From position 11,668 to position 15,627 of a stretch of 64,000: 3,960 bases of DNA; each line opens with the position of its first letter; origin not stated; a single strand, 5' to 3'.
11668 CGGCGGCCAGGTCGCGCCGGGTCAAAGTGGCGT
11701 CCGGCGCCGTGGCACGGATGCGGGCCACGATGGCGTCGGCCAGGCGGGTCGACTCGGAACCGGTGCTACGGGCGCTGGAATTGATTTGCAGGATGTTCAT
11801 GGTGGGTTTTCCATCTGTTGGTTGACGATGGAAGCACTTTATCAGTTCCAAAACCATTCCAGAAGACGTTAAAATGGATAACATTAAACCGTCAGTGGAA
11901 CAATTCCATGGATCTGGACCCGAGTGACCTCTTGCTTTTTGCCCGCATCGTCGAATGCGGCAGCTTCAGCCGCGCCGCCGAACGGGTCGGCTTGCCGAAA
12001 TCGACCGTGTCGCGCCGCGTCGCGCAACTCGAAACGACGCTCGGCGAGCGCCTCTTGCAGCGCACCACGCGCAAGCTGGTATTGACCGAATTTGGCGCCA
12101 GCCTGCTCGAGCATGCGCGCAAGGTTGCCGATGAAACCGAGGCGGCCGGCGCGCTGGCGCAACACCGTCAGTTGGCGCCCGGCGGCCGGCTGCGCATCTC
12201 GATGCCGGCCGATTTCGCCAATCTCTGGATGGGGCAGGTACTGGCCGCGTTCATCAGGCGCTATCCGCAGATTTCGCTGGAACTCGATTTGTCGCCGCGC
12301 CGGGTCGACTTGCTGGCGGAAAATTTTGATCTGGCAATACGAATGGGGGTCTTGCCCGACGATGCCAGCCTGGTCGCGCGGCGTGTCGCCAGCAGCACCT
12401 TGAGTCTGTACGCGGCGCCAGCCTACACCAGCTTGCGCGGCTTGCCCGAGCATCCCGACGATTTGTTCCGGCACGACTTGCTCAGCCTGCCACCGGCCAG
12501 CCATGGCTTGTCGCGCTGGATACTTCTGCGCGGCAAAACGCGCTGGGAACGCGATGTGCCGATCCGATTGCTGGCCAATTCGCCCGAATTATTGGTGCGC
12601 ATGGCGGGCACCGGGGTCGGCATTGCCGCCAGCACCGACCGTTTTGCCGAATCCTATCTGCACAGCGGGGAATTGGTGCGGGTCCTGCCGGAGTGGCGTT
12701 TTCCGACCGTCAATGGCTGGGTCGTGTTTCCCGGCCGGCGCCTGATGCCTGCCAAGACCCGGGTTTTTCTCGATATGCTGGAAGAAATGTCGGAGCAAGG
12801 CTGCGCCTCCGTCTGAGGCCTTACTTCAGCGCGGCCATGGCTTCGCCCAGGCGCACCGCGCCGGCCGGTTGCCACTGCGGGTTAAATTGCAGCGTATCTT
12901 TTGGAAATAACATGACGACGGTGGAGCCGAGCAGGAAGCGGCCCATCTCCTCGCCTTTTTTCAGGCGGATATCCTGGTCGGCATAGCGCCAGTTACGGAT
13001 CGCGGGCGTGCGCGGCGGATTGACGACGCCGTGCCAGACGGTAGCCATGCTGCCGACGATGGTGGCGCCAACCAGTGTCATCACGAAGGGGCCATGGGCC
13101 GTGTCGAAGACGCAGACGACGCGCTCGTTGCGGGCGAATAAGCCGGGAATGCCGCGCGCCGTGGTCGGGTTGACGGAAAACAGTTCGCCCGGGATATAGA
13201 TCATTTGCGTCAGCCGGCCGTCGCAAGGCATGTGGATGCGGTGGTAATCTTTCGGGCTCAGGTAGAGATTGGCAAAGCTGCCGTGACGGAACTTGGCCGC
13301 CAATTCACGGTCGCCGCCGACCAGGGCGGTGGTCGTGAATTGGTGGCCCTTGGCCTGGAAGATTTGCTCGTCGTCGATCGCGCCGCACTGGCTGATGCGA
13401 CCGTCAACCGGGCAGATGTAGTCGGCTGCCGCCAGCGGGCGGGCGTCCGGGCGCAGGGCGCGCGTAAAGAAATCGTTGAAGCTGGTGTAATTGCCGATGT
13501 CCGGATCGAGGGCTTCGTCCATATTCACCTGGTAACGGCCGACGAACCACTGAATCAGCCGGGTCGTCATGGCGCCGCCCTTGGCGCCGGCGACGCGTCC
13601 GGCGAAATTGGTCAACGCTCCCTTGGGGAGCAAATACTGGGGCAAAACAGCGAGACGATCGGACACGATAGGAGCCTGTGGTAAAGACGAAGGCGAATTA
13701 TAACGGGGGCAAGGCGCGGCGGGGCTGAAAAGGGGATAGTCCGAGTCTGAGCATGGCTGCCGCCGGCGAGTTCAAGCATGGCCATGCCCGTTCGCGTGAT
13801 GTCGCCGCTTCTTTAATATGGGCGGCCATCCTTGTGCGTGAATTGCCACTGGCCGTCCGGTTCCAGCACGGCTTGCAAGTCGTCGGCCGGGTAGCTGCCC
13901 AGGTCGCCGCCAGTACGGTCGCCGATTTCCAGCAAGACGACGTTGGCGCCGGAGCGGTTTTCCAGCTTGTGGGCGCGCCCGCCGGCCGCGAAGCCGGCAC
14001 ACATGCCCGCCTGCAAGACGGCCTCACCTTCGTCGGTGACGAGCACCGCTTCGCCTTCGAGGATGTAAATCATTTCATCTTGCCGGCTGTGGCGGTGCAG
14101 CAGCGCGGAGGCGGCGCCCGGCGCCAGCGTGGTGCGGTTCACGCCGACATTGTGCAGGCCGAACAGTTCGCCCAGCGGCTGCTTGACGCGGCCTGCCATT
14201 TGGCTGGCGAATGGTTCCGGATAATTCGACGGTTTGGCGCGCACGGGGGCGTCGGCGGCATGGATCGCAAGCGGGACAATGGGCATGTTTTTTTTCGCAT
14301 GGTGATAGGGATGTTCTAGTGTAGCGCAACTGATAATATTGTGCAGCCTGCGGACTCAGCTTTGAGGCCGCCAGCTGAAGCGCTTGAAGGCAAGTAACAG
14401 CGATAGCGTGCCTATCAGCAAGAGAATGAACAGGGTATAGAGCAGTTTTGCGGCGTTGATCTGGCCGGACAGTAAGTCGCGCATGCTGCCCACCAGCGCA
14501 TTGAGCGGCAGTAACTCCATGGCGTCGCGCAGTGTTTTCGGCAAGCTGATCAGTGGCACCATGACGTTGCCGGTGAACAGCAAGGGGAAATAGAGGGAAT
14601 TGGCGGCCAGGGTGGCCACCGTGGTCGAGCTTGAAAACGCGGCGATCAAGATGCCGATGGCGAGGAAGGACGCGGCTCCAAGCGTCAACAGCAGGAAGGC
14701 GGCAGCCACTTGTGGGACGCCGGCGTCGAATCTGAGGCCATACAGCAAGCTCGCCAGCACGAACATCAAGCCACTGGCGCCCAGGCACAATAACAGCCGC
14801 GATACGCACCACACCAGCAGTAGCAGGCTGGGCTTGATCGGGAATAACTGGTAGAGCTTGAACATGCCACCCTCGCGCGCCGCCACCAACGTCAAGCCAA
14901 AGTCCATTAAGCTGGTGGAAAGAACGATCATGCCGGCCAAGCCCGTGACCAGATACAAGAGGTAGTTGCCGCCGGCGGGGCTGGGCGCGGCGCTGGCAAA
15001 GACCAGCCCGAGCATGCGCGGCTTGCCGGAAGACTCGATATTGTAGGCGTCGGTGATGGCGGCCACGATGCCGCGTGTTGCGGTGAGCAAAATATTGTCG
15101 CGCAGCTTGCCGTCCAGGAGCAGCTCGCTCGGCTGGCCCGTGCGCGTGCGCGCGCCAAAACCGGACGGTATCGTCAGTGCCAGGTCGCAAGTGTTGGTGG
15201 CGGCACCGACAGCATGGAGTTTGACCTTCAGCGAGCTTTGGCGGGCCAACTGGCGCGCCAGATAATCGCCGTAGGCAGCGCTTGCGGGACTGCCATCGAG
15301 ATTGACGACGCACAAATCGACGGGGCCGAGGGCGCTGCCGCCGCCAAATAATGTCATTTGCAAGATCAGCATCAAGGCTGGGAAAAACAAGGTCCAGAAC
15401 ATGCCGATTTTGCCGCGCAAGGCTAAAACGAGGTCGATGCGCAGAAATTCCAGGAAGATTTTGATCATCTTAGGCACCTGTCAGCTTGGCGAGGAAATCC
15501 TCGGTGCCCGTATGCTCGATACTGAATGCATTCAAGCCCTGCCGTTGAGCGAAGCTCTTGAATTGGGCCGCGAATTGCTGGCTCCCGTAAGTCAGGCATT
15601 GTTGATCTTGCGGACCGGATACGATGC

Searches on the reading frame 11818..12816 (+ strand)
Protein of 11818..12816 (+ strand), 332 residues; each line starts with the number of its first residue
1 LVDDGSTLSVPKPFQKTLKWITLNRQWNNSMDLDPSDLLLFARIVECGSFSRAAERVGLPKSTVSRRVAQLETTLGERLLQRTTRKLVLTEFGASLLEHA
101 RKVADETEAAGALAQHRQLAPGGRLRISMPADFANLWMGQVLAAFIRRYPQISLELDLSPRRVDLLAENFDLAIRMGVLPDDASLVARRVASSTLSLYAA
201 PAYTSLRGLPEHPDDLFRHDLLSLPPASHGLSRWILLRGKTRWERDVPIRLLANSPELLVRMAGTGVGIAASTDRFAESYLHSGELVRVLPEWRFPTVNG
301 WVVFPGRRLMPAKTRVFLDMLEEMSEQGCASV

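Call 8: search_protein_families(library=pfam, proteins=[window:11818-12816:+], max_evalue=0.01)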
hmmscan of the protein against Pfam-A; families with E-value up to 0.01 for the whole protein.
window:11818-12816:+ (332 aa): 6 families
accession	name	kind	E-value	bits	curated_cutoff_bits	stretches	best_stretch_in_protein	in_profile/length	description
PF03466.25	LysR_substrate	-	2.3e-38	132.1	28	1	121-323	4-206/209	LysR substrate binding domain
PF00126.33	HTH_1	-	6.5e-21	74.5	26.6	1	37-93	3-59/60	Bacterial regulatory helix-turn-helix protein, lysR family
PF09339.16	HTH_IclR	-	0.00021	21.4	22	1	39-72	10-43/52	IclR helix-turn-helix domain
PF13404.12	HTH_AsnC-type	-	0.00097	19.3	27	1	49-72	19-42/42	AsnC-type helix-turn-helix domain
PF13412.12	HTH_24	-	0.0039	17.2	21.9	0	54-72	24-42/48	Winged helix-turn-helix DNA-binding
PF25213.1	HVO_A0261_N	-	0.006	16.9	35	1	54-110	31-84/86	HVO_A0261 N-terminal domain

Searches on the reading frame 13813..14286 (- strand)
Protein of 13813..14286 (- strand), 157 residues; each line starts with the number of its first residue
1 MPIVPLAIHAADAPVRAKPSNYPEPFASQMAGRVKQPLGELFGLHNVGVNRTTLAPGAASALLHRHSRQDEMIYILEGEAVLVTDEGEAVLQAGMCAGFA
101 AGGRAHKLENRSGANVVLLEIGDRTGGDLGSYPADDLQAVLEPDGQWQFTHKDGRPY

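Call 22: search_protein_families(library=ncbifam, proteins=[window:13813-14286:-], max_evalue=1)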
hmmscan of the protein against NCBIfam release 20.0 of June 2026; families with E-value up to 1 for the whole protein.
window:13813-14286:- (157 aa): 6 families
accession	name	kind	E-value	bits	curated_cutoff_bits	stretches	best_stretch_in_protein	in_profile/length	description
NF050094.1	BetDgalsidMYCTU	equivalog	8.4e-05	22.8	175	1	61-119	47-105/113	beta-D-galactosidase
TIGR04366.1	cupin_WbuC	subfamily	0.03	14.2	42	1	63-88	49-76/132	WbuC family cupin fold metalloprotein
NF008376.0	PRK11171.1-5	equivalog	0.086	12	338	1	54-117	75-137/278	(S)-ureidoglycine aminohydrolase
TIGR03404.1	bicupin_oxalic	subfamily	0.095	11.7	254.2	1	46-121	244-322/367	bicupin, oxalate decarboxylase family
NF038084.1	DHCW_cupin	hypoth_equivalog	0.11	12.6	70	1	69-118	54-104/106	DHCW motif cupin fold protein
TIGR03214.2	ura-cupin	equivalog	0.12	11.8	200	1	53-117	53-119/249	(S)-ureidoglycine aminohydrolase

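Call 34: search_protein_families(library=pfam, proteins=[window:13813-14286:-], max_evalue=10)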
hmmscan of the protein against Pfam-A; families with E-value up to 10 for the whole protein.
window:13813-14286:- (157 aa): 6 families
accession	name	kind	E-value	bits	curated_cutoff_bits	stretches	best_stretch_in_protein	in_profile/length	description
PF07883.17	Cupin_2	-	4.4e-15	55.6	27.2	1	52-121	3-69/70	Cupin domain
PF00190.28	Cupin_1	-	0.0018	18.3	22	1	46-87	32-74/151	Cupin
PF13450.12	NAD_binding_8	-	0.0021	18.8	21.9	1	97-138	4-44/68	NAD(P)-binding Rossmann-like domain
PF05899.18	Cupin_3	-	0.0063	16.6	23.5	1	66-90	22-46/74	EutQ-like cupin domain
PF01050.24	MannoseP_isomer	-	0.011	16.4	23.6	1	47-121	28-100/116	Mannose-6-phosphate isomerase C-terminal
PF21621.3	MPI_cupin_dom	-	0.31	11.5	27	1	72-95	32-55/79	Mannose-6-phosphate isomerase, cupin domain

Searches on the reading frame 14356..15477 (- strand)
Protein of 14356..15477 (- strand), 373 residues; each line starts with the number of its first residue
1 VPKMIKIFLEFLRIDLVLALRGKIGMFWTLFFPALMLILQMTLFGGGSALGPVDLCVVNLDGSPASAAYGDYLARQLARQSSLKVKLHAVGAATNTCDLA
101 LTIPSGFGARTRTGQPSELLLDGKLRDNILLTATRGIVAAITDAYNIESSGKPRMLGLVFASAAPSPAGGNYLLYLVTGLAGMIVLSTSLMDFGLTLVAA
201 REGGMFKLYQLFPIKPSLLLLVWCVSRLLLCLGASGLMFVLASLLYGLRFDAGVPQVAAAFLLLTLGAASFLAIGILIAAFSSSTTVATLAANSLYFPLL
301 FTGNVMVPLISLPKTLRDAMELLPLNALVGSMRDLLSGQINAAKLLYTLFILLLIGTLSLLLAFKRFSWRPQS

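Call 3: search_protein_families(library=pfam, proteins=[window:14356-15477:-], max_evalue=0.01)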
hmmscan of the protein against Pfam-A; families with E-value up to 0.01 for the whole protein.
window:14356-15477:- (373 aa): 2 families
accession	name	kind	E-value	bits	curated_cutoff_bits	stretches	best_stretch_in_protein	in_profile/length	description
PF12698.13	ABC2_membrane_3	-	1.3e-23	84.1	31.6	1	24-364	2-346/347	ABC-2 family transporter protein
PF01061.29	ABC2_membrane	-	7.5e-10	39.1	26.9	1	156-334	35-208/211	ABC-2 type transporter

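Call 5: search_protein_families(library=ncbifam, proteins=[window:14356-15477:-], max_evalue=0.1)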
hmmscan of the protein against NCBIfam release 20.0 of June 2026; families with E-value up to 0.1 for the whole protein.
window:14356-15477:- (373 aa): 3 families
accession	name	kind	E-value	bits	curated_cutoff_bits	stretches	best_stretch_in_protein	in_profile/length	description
TIGR01247.1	drrB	subfamily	3.4e-09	36.7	223.05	1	163-364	36-233/236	daunorubicin resistance ABC transporter membrane protein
NF011648.0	PRK15066.1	subfamily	0.016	14.8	225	1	169-356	56-238/257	ABC transporter permease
NF050053.1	CapPschTportKpsM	equivalog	0.044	13.7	300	1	206-364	89-248/257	capsule polysaccharide transporter KpsM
